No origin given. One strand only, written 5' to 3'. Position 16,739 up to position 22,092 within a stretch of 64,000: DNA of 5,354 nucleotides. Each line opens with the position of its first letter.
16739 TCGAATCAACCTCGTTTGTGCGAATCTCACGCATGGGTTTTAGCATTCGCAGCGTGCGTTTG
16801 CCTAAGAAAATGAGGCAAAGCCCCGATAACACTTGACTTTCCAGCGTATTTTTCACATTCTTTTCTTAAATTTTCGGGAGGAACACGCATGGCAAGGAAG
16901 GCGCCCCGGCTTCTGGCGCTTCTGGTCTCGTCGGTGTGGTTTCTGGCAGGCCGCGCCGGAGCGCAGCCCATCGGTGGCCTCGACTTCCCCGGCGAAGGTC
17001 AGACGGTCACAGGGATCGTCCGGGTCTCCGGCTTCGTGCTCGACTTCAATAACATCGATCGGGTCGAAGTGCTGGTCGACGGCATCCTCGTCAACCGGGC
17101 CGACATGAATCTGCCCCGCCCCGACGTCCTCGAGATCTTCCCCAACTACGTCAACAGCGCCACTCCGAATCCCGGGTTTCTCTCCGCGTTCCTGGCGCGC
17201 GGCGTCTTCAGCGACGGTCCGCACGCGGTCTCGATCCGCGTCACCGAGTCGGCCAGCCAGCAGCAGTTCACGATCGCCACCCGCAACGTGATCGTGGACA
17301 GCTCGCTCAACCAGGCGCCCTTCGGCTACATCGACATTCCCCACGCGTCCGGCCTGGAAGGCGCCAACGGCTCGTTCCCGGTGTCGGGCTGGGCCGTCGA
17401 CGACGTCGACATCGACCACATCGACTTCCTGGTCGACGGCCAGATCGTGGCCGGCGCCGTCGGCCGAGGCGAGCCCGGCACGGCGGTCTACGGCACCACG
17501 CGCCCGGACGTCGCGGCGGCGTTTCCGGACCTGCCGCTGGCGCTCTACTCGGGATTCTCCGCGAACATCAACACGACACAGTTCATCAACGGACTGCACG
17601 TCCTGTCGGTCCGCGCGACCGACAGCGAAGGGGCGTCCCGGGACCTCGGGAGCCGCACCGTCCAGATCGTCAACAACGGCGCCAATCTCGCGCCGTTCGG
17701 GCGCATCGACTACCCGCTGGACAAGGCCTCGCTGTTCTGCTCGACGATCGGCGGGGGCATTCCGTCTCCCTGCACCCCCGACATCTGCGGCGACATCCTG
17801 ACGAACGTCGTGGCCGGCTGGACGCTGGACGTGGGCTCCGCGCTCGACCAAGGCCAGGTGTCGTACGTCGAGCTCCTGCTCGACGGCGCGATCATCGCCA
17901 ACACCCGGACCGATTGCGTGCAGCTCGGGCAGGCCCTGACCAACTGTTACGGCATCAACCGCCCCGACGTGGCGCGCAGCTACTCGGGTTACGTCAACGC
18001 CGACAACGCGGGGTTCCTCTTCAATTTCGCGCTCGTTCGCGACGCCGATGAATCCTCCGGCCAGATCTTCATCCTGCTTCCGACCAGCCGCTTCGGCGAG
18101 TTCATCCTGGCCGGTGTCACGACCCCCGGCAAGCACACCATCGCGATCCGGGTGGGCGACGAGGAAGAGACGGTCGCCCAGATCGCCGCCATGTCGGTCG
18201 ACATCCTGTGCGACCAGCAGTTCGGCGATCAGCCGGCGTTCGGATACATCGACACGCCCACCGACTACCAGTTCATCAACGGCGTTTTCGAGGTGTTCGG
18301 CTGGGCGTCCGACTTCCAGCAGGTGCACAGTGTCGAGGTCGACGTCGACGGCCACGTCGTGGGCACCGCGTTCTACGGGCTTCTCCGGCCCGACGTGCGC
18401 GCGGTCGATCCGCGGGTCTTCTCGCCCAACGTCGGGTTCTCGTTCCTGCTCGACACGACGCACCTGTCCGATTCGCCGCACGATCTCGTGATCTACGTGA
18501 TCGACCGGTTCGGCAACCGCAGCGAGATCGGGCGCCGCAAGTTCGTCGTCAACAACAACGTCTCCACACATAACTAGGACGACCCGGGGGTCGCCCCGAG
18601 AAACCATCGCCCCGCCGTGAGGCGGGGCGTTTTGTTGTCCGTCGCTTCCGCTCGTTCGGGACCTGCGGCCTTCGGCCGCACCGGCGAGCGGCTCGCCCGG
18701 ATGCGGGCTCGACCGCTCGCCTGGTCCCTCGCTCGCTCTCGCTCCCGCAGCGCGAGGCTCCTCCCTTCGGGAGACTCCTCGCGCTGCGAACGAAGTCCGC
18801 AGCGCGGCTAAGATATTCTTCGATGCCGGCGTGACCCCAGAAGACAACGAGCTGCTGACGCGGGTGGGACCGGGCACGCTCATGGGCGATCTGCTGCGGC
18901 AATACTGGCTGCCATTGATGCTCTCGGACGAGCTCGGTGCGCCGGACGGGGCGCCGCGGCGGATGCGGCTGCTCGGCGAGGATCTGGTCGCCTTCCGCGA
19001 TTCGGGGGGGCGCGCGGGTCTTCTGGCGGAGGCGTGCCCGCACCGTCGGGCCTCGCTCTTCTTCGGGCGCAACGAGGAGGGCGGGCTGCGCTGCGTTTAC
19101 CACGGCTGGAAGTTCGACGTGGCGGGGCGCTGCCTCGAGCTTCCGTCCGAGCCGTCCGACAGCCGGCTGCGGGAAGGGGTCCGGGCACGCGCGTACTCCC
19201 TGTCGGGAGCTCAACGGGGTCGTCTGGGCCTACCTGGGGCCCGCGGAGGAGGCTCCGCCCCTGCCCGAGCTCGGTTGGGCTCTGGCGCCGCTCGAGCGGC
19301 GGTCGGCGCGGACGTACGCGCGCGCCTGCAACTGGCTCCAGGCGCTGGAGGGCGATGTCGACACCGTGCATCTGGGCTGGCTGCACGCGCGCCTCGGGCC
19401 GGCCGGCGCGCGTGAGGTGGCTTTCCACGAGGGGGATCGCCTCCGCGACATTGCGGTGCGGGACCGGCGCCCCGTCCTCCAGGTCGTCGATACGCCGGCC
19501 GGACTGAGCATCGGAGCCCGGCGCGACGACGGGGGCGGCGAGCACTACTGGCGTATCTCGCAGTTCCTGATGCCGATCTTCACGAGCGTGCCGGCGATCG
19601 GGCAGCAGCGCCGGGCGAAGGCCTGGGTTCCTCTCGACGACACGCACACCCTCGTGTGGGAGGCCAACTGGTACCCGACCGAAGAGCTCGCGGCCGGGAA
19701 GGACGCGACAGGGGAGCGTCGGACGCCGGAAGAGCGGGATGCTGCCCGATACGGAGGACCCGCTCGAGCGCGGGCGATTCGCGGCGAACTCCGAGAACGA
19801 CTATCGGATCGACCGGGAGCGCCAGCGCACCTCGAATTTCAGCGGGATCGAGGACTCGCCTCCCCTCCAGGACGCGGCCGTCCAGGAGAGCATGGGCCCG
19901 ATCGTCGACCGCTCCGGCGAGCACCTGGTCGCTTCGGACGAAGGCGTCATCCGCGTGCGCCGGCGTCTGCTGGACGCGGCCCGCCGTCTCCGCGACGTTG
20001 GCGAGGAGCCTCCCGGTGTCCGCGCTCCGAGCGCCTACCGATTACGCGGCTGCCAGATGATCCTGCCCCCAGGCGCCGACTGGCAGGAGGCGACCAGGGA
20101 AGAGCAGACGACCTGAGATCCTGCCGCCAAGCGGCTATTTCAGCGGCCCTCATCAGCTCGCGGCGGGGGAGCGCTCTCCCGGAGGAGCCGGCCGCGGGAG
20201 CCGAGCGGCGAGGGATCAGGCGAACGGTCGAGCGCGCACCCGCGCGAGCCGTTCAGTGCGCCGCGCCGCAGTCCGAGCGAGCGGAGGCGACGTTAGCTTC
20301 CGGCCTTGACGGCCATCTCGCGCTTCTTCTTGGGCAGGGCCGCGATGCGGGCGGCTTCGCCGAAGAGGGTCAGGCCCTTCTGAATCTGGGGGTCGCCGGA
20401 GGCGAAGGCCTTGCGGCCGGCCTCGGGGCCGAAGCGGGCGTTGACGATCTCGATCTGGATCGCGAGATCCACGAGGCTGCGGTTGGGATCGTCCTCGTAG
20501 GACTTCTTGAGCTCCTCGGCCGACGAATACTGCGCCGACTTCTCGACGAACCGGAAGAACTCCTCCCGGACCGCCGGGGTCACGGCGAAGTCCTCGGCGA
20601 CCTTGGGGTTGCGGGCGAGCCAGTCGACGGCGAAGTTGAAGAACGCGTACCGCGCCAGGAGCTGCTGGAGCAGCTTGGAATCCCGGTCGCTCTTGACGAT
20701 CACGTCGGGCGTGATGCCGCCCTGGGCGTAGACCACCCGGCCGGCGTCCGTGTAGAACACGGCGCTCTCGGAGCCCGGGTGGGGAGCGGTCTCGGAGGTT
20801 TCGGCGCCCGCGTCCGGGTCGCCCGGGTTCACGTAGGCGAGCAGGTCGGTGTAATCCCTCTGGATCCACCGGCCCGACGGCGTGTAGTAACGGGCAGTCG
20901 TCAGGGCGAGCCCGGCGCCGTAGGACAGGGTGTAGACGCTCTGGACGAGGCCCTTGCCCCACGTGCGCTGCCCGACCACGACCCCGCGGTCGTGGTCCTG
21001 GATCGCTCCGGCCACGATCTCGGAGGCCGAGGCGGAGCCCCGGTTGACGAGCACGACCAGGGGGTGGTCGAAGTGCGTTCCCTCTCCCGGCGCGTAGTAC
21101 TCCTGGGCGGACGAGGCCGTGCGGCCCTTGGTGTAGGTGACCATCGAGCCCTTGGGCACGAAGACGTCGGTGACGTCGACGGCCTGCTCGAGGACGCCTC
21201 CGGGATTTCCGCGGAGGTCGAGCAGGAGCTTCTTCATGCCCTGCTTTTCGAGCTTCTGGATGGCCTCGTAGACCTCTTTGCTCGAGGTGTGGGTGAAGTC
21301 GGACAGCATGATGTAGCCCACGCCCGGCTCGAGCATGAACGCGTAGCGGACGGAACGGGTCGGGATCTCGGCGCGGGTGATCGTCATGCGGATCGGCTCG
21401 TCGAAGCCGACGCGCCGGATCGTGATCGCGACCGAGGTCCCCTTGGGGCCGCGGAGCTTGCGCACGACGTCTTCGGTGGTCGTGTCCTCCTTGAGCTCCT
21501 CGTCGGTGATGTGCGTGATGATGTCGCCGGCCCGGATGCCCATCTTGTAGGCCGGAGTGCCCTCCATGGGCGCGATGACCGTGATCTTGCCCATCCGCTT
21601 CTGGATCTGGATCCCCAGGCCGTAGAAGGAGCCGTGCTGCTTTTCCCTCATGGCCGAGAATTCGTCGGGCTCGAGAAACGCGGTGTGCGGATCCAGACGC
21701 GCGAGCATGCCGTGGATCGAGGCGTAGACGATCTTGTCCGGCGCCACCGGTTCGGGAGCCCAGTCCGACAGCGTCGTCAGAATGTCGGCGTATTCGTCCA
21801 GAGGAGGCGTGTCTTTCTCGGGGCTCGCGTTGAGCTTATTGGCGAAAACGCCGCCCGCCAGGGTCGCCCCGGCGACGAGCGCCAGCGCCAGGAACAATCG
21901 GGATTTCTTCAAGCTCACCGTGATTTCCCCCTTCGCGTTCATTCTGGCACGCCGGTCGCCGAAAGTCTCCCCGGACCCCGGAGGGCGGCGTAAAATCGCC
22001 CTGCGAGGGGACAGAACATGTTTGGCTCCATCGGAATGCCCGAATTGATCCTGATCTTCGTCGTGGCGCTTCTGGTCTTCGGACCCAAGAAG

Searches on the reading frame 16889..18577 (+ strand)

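Call 24: search_protein_families(library=pfam, proteins=[window:16889-18577:+], max_evalue=0.001)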
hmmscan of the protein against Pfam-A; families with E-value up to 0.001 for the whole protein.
window:16889-18577:+ (562 aa): 1 family
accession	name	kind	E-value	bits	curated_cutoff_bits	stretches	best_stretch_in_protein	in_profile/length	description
PF17957.7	Big_7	-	4.2e-13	50.2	24.1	0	33-69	7-45/70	Bacterial Ig domain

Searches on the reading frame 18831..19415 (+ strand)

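Call 24: search_protein_families(library=pfam, proteins=[window:18831-19415:+], max_evalue=0.001)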
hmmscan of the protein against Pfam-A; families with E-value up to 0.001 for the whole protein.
window:18831-19415:+ (194 aa): 1 family
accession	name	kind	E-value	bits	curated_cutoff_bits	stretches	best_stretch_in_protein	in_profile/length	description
PF00355.32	Rieske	-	2.3e-17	63.1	20.3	1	26-108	2-82/88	Rieske [2Fe-2S] domain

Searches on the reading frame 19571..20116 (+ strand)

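Call 24: search_protein_families(library=pfam, proteins=[window:19571-20116:+], max_evalue=0.001)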
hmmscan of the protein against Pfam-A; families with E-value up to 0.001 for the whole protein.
window:19571-20116:+ (181 aa): 1 family
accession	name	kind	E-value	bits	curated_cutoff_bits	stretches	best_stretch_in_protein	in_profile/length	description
PF19301.5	LigXa_C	-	8.5e-16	58.4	27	1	72-175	182-285/304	LigXa C-terminal domain like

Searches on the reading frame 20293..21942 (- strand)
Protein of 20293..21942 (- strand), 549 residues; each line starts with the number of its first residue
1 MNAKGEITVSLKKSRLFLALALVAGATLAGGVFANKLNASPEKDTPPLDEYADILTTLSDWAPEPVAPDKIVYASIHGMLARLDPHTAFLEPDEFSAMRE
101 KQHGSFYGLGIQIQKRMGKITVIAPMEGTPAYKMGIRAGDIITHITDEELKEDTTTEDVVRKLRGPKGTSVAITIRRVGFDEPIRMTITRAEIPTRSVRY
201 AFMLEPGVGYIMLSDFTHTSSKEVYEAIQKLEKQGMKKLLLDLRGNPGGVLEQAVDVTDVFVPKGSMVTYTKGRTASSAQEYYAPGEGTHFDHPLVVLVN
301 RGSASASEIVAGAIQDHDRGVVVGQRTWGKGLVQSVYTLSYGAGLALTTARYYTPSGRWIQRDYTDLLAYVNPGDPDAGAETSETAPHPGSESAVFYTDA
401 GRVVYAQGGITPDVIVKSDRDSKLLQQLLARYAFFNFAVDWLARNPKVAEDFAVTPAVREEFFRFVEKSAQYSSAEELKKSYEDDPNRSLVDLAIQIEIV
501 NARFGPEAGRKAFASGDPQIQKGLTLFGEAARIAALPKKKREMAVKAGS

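Call 24: search_protein_families(library=pfam, proteins=[window:20293-21942:-], max_evalue=0.001)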
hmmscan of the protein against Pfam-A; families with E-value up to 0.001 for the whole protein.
window:20293-21942:- (549 aa): 4 families
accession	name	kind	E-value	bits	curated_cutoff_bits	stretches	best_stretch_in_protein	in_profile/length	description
PF03572.23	Peptidase_S41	-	2.5e-53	180.5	24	1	208-362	2-156/165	Peptidase family S41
PF17820.7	PDZ_6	-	1.7e-12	47.3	27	1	122-177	2-54/54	PDZ domain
PF13180.12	PDZ_2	-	9e-10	39.2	27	1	109-179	3-71/80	PDZ domain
PF00595.29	PDZ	-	4.5e-07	30.6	23.2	1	102-175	7-80/81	PDZ domain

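Call 42: find_homologous_proteins(query=window:20293-21942:-, max_evalue=1e-60)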
Query window:20293-21942:- (549 aa): 7797 proteins with E <= 1e-60 among 8000 candidates; the best 120 are listed.
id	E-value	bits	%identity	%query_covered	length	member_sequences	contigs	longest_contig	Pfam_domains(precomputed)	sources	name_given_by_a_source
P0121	0.0e+0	1225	100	100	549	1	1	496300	PF28547.1,PF17820.8,PF03572.24,PF00595.30,PF13180.13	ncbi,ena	-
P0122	0.0e+0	1204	98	100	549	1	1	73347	PF28547.1,PF17820.8,PF03572.24,PF00595.30,PF13180.13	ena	-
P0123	0.0e+0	1190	96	100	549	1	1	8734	PF28547.1,PF17820.8,PF03572.24,PF00595.30,PF13180.13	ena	-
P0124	0.0e+0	1188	98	99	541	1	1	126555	PF28547.1,PF17820.8,PF03572.24,PF00595.30,PF13180.13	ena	-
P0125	0.0e+0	1181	97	100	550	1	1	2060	PF28547.1,PF17820.8,PF03572.24,PF00595.30,PF13180.13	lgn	-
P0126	0.0e+0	1170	96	99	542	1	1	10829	PF28547.1,PF17820.8,PF03572.24,PF00595.30,PF13180.13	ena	-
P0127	0.0e+0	1158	95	99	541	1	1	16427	PF28547.1,PF17820.8,PF03572.24,PF00595.30,PF13180.13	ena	-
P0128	0.0e+0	1122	93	99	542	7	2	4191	PF28547.1,PF17820.8,PF03572.24,PF00595.30,PF13180.13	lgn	-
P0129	0.0e+0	1093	88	99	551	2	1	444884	PF28547.1,PF17820.8,PF03572.24,PF00595.30,PF13180.13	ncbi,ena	-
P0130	0.0e+0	1093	89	98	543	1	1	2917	PF28547.1,PF17820.8,PF03572.24,PF00595.30,PF13180.13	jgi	jgi:carboxyl-terminal processing protease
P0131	0.0e+0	1089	89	98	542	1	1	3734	PF28547.1,PF17820.8,PF03572.24,PF00595.30,PF13180.13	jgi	-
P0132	0.0e+0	1085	88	98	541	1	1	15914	PF28547.1,PF17820.8,PF03572.24,PF00595.30,PF13180.13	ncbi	-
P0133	0.0e+0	1082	88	98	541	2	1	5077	PF28547.1,PF17820.8,PF03572.24,PF00595.30,PF13180.13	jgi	jgi:carboxyl-terminal processing protease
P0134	0.0e+0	1081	88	98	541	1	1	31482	PF28547.1,PF17820.8,PF03572.24,PF00595.30,PF13180.13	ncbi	-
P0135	0.0e+0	1081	88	98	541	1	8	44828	PF28547.1,PF17820.8,PF03572.24,PF00595.30,PF13180.13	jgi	jgi:carboxyl-terminal processing protease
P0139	0.0e+0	1079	88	98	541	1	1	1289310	PF28547.1,PF17820.8,PF03572.24,PF00595.30,PF13180.13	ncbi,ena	-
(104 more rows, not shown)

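Call 43: find_encoding_contigs(protein=P0121, flank=10000, max_places=1)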
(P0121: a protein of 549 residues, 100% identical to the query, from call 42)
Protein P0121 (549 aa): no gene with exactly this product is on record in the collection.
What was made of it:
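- Tried and rejected: Source contig look-up for the 100%-identical S41 protein P0121: not on record (call 43).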

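Call 44: find_encoding_contigs(protein=P0122, flank=4000, max_places=1)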
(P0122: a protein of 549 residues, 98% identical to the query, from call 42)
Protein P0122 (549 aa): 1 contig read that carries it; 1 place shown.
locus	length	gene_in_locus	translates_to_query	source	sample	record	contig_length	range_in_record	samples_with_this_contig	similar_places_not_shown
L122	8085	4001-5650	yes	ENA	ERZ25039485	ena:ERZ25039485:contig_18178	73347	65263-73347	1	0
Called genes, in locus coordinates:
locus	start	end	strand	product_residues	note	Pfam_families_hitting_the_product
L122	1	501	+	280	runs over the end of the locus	PF00117:GATase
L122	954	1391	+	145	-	PF00793:DAHP_synth_1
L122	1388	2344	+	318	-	PF01380:SIS, PF00571:CBS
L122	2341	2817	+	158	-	PF00702:Hydrolase (faint), PF08282:Hydrolase_3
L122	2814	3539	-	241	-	PF00902:TatC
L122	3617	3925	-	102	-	PF02416:TatA_B_E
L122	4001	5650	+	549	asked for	PF00595:PDZ (weak), PF13180:PDZ_2, PF17820:PDZ_6, PF03572:Peptidase_S41, PF28547:CHD_PDZ-protease (faint)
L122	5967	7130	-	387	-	PF00355:Rieske, PF19301:LigXa_C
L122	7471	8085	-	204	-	?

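Call 45: find_encoding_contigs(protein=P0129, flank=4000, max_places=1)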
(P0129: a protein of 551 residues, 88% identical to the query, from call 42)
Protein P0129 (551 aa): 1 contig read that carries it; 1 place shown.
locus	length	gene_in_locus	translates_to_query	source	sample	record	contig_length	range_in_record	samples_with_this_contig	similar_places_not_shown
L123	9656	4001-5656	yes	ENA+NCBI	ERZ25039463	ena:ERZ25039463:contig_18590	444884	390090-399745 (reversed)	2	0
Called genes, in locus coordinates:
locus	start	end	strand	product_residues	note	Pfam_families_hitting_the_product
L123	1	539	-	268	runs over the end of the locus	PF09335:VTT_dom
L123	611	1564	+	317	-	PF01380:SIS, PF00571:CBS (weak)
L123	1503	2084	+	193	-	PF00702:Hydrolase (weak), PF08282:Hydrolase_3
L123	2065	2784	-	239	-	PF03483:B3_4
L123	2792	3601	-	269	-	PF00902:TatC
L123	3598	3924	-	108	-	PF02416:TatA_B_E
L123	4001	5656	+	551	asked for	PF00595:PDZ (weak), PF13180:PDZ_2, PF17820:PDZ_6, PF03572:Peptidase_S41, PF28547:CHD_PDZ-protease (weak)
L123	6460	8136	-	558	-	PF17957:Big_7 (faint)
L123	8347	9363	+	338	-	PF03706:LPG_synthase_TM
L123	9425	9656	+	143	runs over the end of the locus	PF22811:Zn_ribbon_NrdR, PF03477:ATP-cone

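Call 46: find_encoding_contigs(protein=P0139, flank=4000, max_places=1)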
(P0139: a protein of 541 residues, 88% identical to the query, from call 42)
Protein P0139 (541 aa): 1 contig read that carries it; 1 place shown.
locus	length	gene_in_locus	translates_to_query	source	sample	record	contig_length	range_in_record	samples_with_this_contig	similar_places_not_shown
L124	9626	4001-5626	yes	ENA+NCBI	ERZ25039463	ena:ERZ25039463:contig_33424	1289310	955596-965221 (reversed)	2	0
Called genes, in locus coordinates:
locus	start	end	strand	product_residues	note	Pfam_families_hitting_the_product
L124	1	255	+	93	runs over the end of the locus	-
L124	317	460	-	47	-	-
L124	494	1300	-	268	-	PF09335:VTT_dom, PF00581:Rhodanese (weak)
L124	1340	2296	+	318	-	PF13580:SIS_2 (weak), PF01380:SIS, PF00571:CBS (weak)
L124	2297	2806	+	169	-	PF00702:Hydrolase, PF08282:Hydrolase_3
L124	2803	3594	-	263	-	PF00902:TatC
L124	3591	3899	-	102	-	PF02416:TatA_B_E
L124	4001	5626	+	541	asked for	PF00595:PDZ, PF13180:PDZ_2, PF17820:PDZ_6, PF03572:Peptidase_S41, PF28547:CHD_PDZ-protease (faint)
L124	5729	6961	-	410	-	PF00355:Rieske, PF19301:LigXa_C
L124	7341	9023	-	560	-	PF17957:Big_7 (faint)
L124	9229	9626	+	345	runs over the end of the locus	PF03706:LPG_synthase_TM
